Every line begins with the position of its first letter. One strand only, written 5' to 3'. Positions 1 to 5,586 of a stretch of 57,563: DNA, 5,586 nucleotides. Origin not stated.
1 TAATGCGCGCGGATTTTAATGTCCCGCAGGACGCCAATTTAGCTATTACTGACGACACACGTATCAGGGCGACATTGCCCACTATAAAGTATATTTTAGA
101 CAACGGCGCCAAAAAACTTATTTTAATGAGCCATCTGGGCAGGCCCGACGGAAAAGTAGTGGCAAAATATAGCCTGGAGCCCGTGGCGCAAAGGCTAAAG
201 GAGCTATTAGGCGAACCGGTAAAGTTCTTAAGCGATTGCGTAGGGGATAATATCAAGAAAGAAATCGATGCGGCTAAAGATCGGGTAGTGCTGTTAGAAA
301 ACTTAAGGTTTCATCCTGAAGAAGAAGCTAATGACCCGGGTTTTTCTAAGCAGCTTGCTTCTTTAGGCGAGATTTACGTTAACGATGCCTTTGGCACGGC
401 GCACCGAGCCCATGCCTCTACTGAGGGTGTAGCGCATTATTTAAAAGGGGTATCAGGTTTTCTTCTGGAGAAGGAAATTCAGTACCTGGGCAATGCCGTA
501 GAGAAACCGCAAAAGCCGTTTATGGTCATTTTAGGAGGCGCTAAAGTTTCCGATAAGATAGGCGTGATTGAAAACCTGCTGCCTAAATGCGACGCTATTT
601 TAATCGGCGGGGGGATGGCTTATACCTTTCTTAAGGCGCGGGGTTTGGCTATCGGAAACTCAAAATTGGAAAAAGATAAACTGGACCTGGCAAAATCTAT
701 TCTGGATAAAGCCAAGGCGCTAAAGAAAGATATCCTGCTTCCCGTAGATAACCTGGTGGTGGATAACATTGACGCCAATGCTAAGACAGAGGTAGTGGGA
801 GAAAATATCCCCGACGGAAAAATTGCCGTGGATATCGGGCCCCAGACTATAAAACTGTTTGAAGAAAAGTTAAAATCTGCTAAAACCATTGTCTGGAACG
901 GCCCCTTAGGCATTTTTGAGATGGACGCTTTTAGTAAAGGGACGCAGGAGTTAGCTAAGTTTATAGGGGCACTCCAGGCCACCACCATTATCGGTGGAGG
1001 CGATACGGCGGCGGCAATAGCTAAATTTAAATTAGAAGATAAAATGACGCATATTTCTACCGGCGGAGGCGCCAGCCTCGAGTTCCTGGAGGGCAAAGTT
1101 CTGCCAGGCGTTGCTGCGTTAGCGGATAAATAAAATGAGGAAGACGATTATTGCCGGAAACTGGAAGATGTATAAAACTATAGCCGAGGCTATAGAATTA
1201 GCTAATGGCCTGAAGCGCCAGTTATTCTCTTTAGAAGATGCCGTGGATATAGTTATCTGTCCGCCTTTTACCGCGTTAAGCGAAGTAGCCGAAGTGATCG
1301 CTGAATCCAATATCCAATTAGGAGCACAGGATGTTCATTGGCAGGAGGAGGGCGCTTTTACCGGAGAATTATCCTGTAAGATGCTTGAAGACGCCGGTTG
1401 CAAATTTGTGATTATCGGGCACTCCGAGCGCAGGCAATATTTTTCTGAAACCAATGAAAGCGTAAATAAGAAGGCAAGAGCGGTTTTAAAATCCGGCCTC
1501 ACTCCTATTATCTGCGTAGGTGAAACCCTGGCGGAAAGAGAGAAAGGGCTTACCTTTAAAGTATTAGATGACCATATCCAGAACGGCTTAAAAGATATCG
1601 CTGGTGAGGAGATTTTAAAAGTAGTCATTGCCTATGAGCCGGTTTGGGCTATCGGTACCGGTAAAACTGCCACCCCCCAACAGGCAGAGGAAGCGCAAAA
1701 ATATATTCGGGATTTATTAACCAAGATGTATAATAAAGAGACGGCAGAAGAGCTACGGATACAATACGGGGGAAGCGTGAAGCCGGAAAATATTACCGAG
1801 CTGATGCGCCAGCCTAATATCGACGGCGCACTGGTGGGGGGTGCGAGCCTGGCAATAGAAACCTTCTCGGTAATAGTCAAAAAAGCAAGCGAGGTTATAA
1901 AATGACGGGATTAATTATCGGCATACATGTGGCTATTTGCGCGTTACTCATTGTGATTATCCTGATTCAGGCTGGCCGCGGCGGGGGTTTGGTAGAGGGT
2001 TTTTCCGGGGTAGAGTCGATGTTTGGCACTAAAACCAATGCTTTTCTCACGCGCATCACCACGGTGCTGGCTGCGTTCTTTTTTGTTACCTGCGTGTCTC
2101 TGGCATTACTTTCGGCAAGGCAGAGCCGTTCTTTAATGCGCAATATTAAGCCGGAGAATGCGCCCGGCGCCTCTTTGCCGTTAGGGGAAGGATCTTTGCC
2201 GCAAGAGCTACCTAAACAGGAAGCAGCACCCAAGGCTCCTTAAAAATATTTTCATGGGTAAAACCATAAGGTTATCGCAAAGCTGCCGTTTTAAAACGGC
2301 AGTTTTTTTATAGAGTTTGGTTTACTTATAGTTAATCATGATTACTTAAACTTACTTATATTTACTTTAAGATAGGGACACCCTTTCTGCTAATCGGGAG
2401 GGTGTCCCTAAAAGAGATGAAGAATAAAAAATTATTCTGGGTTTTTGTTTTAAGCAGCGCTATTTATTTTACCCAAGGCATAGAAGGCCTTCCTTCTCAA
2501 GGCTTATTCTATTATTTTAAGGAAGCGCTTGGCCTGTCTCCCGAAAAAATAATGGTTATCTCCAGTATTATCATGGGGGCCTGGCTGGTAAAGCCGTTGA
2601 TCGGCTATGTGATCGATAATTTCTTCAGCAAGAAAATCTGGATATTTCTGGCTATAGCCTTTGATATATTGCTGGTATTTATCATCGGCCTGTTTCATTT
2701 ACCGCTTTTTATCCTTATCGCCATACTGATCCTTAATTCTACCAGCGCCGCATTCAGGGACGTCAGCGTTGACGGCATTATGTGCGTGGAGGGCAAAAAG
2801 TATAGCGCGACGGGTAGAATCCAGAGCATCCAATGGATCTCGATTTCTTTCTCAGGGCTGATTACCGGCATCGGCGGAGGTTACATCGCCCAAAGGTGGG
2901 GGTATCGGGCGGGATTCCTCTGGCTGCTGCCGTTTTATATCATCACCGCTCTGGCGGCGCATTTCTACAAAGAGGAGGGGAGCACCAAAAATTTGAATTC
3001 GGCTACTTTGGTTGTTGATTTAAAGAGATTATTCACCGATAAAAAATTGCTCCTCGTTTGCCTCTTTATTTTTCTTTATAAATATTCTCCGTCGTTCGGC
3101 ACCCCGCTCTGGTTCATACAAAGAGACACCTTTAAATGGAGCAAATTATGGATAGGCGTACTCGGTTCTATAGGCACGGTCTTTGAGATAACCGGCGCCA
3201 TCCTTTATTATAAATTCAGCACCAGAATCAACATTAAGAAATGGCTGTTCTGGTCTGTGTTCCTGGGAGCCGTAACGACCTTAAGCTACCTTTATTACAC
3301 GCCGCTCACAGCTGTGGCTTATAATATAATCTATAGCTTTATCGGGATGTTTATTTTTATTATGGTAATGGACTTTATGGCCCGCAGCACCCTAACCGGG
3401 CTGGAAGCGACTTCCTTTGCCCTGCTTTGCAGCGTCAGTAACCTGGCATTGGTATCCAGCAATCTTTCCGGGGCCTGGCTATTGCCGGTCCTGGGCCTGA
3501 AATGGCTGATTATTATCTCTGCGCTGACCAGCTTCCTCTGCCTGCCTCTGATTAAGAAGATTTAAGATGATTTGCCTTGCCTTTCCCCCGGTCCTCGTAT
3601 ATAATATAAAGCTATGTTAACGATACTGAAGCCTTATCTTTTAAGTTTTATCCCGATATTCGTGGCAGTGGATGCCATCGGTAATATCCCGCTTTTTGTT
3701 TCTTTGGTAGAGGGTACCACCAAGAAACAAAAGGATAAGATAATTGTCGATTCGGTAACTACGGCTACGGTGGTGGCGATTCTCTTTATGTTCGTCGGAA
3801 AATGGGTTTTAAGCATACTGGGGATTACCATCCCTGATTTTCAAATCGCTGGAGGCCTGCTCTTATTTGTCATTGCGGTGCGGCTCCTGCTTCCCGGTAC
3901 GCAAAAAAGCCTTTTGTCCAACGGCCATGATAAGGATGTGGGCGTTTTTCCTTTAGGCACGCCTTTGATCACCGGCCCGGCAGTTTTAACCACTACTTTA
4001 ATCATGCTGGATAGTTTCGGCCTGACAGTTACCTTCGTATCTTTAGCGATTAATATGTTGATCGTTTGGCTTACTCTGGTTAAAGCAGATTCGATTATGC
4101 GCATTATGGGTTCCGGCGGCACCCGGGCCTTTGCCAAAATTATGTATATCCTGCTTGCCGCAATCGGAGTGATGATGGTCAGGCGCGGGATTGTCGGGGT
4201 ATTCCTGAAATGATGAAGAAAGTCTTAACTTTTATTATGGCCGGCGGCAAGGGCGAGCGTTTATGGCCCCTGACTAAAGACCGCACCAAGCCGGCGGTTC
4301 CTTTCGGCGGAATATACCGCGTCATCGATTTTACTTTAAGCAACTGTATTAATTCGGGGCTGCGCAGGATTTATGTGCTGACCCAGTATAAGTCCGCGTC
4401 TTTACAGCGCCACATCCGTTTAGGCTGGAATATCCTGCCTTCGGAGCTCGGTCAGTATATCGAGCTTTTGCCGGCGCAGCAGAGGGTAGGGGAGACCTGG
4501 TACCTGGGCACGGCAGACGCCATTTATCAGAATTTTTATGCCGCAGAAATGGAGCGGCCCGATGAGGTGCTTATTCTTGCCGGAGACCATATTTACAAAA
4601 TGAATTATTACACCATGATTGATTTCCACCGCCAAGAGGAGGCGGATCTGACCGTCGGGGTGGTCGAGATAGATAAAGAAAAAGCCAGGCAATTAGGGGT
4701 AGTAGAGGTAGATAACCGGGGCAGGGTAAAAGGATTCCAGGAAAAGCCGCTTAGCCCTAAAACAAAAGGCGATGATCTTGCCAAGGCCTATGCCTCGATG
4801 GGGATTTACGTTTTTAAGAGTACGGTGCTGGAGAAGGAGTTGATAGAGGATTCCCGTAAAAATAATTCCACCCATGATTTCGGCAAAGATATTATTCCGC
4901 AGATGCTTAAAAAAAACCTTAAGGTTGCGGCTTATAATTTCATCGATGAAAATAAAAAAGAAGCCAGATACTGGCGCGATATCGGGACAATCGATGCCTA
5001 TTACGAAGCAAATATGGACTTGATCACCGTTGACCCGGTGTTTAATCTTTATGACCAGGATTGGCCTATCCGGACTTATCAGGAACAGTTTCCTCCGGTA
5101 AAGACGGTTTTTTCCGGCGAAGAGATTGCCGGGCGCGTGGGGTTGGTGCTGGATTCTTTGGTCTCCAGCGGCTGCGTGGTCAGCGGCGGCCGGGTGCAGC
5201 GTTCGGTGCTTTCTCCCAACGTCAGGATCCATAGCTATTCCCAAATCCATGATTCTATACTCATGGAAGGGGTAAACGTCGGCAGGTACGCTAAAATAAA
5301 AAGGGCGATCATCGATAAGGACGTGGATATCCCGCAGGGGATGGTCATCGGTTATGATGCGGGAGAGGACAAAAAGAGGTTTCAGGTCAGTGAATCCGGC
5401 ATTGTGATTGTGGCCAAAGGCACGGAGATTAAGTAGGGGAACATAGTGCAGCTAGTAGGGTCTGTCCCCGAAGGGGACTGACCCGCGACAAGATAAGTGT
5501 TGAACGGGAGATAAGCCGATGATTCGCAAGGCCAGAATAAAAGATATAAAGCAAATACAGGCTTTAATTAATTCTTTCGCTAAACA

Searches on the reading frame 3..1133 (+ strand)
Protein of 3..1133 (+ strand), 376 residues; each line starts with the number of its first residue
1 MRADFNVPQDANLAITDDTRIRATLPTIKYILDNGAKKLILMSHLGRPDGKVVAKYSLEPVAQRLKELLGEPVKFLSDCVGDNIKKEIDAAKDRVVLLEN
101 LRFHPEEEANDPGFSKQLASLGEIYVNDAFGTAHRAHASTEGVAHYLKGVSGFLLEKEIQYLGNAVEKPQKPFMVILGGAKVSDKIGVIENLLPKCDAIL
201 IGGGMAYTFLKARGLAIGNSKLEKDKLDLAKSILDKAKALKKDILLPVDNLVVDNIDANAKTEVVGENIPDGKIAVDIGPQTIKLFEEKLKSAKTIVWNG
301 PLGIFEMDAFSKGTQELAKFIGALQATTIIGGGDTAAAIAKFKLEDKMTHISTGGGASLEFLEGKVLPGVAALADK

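Call 58: search_protein_families(library=pfam, proteins=[window:3-1133:+], max_evalue=1e-8)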
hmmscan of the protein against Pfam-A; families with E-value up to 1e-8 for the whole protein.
window:3-1133:+ (376 aa): 1 family
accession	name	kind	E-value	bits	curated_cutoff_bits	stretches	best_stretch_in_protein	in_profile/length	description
PF00162.24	PGK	-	2.7e-156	520.8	27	1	1-365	13-379/379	Phosphoglycerate kinase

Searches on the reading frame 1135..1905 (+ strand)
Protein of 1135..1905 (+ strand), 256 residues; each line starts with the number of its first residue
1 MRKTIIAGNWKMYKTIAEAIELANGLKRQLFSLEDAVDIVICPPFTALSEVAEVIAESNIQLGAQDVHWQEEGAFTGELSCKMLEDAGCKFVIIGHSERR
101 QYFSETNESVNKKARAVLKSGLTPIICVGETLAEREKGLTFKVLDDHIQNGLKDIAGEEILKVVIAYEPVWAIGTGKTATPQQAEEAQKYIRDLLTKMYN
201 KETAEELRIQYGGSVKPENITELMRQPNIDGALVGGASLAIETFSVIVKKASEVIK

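Call 58: search_protein_families(library=pfam, proteins=[window:1135-1905:+], max_evalue=1e-8)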
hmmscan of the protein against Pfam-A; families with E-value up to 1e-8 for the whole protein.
window:1135-1905:+ (256 aa): 1 family
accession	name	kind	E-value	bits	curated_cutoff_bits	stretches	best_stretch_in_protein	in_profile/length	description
PF00121.24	TIM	-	5.7e-100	334.3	20.1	1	5-250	2-244/245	Triosephosphate isomerase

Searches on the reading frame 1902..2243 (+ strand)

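Call 58: search_protein_families(library=pfam, proteins=[window:1902-2243:+], max_evalue=1e-8)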
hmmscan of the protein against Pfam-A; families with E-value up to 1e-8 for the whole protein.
window:1902-2243:+ (113 aa): 1 family
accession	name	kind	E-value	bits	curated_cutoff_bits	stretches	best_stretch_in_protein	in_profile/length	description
PF03840.19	SecG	-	1.6e-16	60.6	29.2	1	5-69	2-69/70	Preprotein translocase SecG subunit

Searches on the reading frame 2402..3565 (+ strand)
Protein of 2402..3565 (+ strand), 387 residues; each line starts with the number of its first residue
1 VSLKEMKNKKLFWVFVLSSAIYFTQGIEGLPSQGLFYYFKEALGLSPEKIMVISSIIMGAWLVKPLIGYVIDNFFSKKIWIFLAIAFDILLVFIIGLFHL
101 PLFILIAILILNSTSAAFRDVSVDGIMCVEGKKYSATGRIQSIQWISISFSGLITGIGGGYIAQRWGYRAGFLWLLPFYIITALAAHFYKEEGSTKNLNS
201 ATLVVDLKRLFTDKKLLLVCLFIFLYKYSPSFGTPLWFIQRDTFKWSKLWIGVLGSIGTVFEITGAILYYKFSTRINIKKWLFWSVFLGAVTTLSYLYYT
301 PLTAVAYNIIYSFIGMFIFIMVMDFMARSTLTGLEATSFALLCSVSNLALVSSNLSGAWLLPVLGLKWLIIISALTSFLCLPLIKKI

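Call 58: search_protein_families(library=pfam, proteins=[window:2402-3565:+], max_evalue=1e-8)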
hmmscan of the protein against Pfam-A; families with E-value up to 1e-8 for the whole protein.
window:2402-3565:+ (387 aa): 2 families
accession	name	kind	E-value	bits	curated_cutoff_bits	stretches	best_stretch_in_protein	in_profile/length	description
PF03092.22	BT1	-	3.8e-21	75.8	22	1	25-384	1-409/432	BT1 family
PF07690.21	MFS_1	-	4.6e-15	55.8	33.4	1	36-323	19-312/347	Major Facilitator Superfamily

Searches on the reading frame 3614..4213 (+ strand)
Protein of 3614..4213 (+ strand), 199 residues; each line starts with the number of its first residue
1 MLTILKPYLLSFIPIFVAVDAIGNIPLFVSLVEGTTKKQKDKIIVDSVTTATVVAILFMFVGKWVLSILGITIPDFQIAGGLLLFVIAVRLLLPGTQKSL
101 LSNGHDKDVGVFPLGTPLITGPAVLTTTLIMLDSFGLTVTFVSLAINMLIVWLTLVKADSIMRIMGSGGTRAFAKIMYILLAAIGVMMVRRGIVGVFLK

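Call 58: search_protein_families(library=pfam, proteins=[window:3614-4213:+], max_evalue=1e-8)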
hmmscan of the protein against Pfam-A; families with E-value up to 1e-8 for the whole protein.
window:3614-4213:+ (199 aa): 1 family
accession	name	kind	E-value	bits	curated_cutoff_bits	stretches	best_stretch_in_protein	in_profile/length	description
PF01914.23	MarC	-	7.5e-43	146.8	23.9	1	7-197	3-203/203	MarC family integral membrane protein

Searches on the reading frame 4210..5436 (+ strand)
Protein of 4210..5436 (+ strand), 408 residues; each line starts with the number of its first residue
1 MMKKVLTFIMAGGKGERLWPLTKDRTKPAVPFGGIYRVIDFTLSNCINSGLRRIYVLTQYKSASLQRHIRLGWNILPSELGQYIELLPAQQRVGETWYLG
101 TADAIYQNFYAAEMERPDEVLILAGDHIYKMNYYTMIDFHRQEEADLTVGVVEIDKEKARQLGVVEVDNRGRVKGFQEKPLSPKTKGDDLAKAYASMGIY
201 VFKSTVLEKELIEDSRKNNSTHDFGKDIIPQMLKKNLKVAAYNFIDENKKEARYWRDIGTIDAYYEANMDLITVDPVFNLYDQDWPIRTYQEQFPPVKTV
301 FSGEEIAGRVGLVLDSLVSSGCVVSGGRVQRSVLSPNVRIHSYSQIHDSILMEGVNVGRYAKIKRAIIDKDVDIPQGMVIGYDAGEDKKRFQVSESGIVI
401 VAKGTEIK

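Call 58: search_protein_families(library=pfam, proteins=[window:4210-5436:+], max_evalue=1e-8)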
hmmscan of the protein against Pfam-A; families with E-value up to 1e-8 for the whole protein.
window:4210-5436:+ (408 aa): 3 families
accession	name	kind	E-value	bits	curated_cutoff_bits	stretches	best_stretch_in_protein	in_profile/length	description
PF00483.29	NTP_transferase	-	2.8e-66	224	21.2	1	8-271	3-242/245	Nucleotidyl transferase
PF24894.1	Hexapep_GlmU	-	4e-38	130.2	23.3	1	295-401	1-104/104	GlmU-like, C-terminal hexapeptide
PF25247.1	LbH_GLGC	-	2e-09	37.9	27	0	355-407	74-130/135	GLGC left-handed parallel beta-helix domain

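Call 61: search_protein_families(library=ncbifam, proteins=[window:4210-5436:+], max_evalue=0.01)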
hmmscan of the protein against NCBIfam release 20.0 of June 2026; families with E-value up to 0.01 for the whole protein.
window:4210-5436:+ (408 aa): 29 families (the best 25 are shown)
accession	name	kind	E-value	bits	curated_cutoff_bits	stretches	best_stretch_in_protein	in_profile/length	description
NF001947.0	PRK00725.1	subfamily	8.9e-172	571.6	470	1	2-403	14-416/426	glucose-1-phosphate adenylyltransferase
NF002023.0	PRK00844.1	subfamily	1.6e-161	537.7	458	1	2-406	4-407/408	glucose-1-phosphate adenylyltransferase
TIGR02091.1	glgC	equivalog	4e-144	480.2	424.9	1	5-381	1-363/364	glucose-1-phosphate adenylyltransferase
NF003670.0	PRK05293.1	equivalog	1.8e-115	386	470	1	1-400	1-368/382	glucose-1-phosphate adenylyltransferase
NF002772.0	PRK02862.1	equivalog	1.5e-103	346.8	537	2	2-352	1-345/429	glucose-1-phosphate adenylyltransferase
TIGR02092.1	glgD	equivalog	4.8e-46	157.5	236.6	1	5-380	3-354/370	glucose-1-phosphate adenylyltransferase subunit GlgD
NF052502.1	man1P_GTase_Rv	exception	5.2e-36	124.2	440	1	8-374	4-324/352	mannose-1-phosphate guanylyltransferase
TIGR03992.1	Arch_glmU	subfamily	1.4e-25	90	292.1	1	7-376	3-312/393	bifunctional sugar-1-phosphate nucleotidylyltransferase/acetyltransferase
NF041313.1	UDPGP_AglF_Halo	equivalog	7.7e-16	58.2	400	1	8-207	4-179/234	UTP--glucose-1-phosphate uridylyltransferase AglF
TIGR01208.1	rmlA_long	equivalog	1.6e-14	53.6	320.25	1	8-272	3-235/353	glucose-1-phosphate thymidylyltransferase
NF041173.1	Sug_nt_acttase_Thmprot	equivalog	2.2e-13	49.9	600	1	7-381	3-334/405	bifunctional sugar-1-phosphate nucleotidylyltransferase/acetyltransferase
TIGR01207.1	rmlA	equivalog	3.5e-11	42.7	360.65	1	8-275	3-240/286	glucose-1-phosphate thymidylyltransferase RfbA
NF010936.0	PRK14356.1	equivalog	5.5e-11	42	666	1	97-371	78-345/456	bifunctional UDP-N-acetylglucosamine diphosphorylase/glucosamine-1-phosphate N-acetyltransferase GlmU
NF010934.1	PRK14354.1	equivalog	5.6e-11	41.6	450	2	98-247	72-217/447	bifunctional UDP-N-acetylglucosamine diphosphorylase/glucosamine-1-phosphate N-acetyltransferase GlmU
TIGR01173.1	glmU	equivalog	2.5e-10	39.8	366.85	1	93-248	69-218/452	bifunctional UDP-N-acetylglucosamine diphosphorylase/glucosamine-1-phosphate N-acetyltransferase GlmU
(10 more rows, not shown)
